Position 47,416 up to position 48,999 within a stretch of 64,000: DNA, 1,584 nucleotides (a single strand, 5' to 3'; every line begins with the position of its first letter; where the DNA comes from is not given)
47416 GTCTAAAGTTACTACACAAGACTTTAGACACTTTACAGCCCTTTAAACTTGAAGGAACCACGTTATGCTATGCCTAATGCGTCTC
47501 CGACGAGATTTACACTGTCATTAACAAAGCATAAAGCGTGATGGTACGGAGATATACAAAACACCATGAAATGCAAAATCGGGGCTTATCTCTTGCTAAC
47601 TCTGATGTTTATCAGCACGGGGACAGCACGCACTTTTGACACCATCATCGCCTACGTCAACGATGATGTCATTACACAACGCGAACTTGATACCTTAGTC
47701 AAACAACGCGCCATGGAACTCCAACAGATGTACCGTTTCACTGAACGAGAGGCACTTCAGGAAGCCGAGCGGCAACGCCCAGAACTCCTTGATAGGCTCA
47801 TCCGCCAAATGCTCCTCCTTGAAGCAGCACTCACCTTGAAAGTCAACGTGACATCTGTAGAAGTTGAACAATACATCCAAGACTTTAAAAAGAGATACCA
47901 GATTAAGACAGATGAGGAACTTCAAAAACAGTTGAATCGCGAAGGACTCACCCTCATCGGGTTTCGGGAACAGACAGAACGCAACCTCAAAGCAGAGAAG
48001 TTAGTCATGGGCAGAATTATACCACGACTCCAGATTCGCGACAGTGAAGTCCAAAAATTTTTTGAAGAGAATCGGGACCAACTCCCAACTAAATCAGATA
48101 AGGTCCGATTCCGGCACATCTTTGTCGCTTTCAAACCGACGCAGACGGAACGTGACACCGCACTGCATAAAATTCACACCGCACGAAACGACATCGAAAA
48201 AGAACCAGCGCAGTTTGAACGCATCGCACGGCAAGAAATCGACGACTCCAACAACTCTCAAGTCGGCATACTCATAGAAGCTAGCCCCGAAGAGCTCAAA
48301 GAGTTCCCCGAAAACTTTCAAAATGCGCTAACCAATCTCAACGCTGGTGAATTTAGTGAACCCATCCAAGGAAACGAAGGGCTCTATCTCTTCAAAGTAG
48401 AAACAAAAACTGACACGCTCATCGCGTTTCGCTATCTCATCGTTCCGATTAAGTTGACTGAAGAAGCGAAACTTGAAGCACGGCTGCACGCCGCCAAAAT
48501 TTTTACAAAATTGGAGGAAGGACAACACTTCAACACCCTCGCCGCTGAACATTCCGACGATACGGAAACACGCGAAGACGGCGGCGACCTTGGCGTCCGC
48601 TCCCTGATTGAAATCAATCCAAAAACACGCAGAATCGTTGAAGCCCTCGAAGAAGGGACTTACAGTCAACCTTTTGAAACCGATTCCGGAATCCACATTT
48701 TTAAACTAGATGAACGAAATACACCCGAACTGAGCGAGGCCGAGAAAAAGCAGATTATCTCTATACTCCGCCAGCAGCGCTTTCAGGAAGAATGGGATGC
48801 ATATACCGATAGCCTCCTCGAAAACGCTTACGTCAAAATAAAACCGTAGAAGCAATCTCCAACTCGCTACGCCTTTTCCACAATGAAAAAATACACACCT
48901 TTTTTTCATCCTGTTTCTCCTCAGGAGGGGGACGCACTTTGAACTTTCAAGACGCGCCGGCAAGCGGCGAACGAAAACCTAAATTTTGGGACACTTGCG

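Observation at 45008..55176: Second dispersed repeat family (B/F) concentrated at the 3' ends of envelope-biogenesis genes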

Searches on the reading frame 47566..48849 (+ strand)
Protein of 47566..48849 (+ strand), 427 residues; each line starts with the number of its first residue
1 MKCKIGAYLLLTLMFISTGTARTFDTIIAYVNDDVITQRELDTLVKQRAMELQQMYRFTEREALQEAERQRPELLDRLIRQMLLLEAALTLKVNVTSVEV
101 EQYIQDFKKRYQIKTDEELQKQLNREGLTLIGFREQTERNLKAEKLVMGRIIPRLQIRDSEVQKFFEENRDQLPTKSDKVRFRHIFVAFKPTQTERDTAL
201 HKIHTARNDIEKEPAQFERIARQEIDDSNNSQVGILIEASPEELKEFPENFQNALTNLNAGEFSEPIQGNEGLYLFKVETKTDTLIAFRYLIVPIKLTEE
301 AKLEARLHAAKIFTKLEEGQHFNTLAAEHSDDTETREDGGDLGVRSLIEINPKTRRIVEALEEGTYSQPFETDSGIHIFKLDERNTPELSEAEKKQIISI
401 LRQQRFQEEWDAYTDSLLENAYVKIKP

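Call 17: search_protein_families(library=pfam, proteins=[window:47566-48849:+])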
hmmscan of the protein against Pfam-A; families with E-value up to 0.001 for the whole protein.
window:47566-48849:+ (427 aa): 6 families
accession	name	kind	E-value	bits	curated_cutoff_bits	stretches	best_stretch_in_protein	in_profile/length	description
PF00639.27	Rotamase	-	1.6e-31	109.5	21.7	2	297-382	10-96/97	PPIC-type PPIASE domain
PF13616.12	Rotamase_3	-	2.2e-23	83.4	22.5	2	298-384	29-115/116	PPIC-type PPIASE domain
PF13145.12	Rotamase_2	-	6.4e-18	66.1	27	2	159-282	3-109/121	PPIC-type PPIASE domain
PF13624.11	SurA_N_3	-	2.2e-14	54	27.2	1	10-146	20-161/162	SurA-like N-terminal domain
PF09312.16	SurA_N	-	1.1e-10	42.1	30.8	1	25-142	2-113/118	SurA N-terminal domain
PF13623.11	SurA_N_2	-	1.4e-09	38.4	28.5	1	10-116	18-133/145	SurA-like N-terminal domain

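Call 33: find_encoding_contigs(protein=window:47566-48849:+, flank=10000, max_places=6)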
Protein window:47566-48849:+ (427 aa): no gene with exactly this product is on record in the collection.
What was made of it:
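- Tried and rejected: Exact look-up of the window's SurA gave nothing when queried by window reference (call 33).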

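Call 34: find_homologous_proteins(query=window:47566-48849:+, max_evalue=1e-20)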
Query window:47566-48849:+ (427 aa): 422 proteins with E <= 1e-20 among 8000 candidates; the best 120 are listed.
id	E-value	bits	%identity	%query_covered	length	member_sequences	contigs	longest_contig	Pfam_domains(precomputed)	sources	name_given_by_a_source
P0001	1.1e-271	919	100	100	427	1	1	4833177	PF13145.13,PF00639.28,PF22506.3,PF13624.12,PF13616.13,PF13623.12,PF09312.17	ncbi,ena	-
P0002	2.2e-269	911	99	100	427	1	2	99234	PF13145.13,PF00639.28,PF22506.3,PF13624.12,PF13616.13,PF13623.12,PF09312.17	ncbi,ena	-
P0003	6.1e-209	712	79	100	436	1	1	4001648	PF13145.13,PF00639.28,PF13624.12,PF13616.13,PF13623.12,PF09312.17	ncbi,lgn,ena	-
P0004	5.7e-191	653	72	100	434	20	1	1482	PF13145.13,PF00639.28,PF13624.12,PF13616.13,PF13623.12,PF09312.17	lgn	-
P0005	2.9e-190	651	71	96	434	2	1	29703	PF13145.13,PF00639.28,PF22506.3,PF13624.12,PF13616.13,PF13623.12,PF09312.17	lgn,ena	-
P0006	2.1e-189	648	71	100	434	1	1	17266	PF13145.13,PF00639.28,PF13624.12,PF13616.13,PF13623.12,PF09312.17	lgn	-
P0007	2.2e-189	648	70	100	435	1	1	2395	PF13145.13,PF00639.28,PF13624.12,PF13616.13,PF13623.12,PF09312.17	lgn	-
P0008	5.7e-189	646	70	100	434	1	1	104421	PF13145.13,PF00639.28,PF13624.12,PF13616.13,PF13623.12,PF09312.17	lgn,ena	-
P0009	6.3e-189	646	71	100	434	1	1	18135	PF13145.13,PF00639.28,PF13624.12,PF13616.13,PF13623.12,PF09312.17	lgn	-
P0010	9.8e-189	646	70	99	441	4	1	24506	PF13145.13,PF00639.28,PF22506.3,PF13624.12,PF13616.13,PF13623.12,PF09312.17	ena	-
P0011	3.6e-188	644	70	100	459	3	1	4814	PF13145.13,PF00639.28,PF13624.12,PF13616.13,PF13623.12,PF09312.17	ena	-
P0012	6.7e-188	643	69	100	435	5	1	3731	PF13145.13,PF00639.28,PF13624.12,PF13616.13,PF13623.12,PF09312.17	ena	-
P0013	8.3e-188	643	70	100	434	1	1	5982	PF13145.13,PF00639.28,PF13624.12,PF13616.13,PF13623.12,PF09312.17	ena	-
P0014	8.6e-188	643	70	100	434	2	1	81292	PF13145.13,PF00639.28,PF13624.12,PF13616.13,PF13623.12,PF09312.17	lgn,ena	-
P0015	1.5e-187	642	71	100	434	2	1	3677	PF13145.13,PF00639.28,PF13624.12,PF13616.13,PF13623.12,PF09312.17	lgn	-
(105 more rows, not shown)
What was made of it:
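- Tried and rejected: The identical protein was then found by homology search on a 4.83 Mb contig (call 34).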

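Call 35: find_encoding_contigs(protein=P0002, flank=10000, max_places=3)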
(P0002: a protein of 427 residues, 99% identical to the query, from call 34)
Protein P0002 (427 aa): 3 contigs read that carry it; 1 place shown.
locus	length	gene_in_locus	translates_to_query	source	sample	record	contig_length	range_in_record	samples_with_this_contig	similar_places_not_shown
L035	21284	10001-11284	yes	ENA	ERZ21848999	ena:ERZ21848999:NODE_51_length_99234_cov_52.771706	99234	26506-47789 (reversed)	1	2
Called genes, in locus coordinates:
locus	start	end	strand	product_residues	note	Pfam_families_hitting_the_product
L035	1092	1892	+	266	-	-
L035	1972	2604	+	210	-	-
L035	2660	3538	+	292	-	PF11306:DUF3108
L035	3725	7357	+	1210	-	PF17757:UvrB_inter, PF02559:CarD_TRCF_RID, PF00270:DEAD, PF04851:ResIII, PF00271:Helicase_C, PF22590:Cas3-like_C_2 (weak), PF03461:TRCF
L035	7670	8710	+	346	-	PF13145:Rotamase_2 (weak)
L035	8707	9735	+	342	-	PF13145:Rotamase_2 (weak)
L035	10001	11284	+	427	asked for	PF13623:SurA_N_2, PF13624:SurA_N_3, PF09312:SurA_N, PF13145:Rotamase_2, PF22506:Cj1289-like_C (faint), PF00639:Rotamase, PF13145:Rotamase_2 (weak), PF13616:Rotamase_3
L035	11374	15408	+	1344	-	PF13616:Rotamase_3 (weak), PF00639:Rotamase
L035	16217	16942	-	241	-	PF00194:Carb_anhydrase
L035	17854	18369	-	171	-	-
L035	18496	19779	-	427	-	PF16798:DUF5069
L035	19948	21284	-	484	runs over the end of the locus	PF14356:DUF4403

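Call 36: find_encoding_contigs(protein=P0003, flank=10000, max_places=3)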
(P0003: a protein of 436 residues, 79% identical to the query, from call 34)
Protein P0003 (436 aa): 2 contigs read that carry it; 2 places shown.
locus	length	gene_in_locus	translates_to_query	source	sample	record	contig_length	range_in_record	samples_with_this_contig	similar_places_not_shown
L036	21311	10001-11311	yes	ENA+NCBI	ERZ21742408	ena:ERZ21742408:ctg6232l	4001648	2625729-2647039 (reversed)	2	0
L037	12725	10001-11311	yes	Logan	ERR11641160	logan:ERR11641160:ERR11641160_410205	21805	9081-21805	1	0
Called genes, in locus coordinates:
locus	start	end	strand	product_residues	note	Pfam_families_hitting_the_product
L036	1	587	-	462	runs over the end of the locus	-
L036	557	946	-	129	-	-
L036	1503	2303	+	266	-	-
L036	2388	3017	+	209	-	-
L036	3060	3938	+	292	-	PF11306:DUF3108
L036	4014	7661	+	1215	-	PF17757:UvrB_inter, PF02559:CarD_TRCF_RID, PF00270:DEAD, PF04851:ResIII, PF22590:Cas3-like_C_2 (faint), PF00271:Helicase_C, PF03461:TRCF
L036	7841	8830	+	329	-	PF13145:Rotamase_2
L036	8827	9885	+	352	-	PF13145:Rotamase_2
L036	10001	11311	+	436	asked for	PF13623:SurA_N_2, PF13624:SurA_N_3, PF09312:SurA_N, PF13145:Rotamase_2, PF00639:Rotamase, PF13145:Rotamase_2 (weak), PF13616:Rotamase_3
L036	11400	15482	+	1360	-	-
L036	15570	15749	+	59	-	-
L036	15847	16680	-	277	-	PF13855:LRR_8 (weak), PF12799:LRR_4, PF00404:Dockerin_1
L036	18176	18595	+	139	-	PF13581:HATPase_c_2, PF02518:HATPase_c (weak)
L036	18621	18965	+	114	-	PF01740:STAS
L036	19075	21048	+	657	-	PF01590:GAF, PF13185:GAF_2, PF13492:GAF_3, PF07228:SpoIIE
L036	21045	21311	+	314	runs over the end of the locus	PF01882:DUF58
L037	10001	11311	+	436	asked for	PF13623:SurA_N_2, PF13624:SurA_N_3, PF09312:SurA_N, PF13145:Rotamase_2, PF00639:Rotamase, PF13145:Rotamase_2 (weak), PF13616:Rotamase_3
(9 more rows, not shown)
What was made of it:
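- Gene order with the sister species ends exactly at B3 (call 36).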
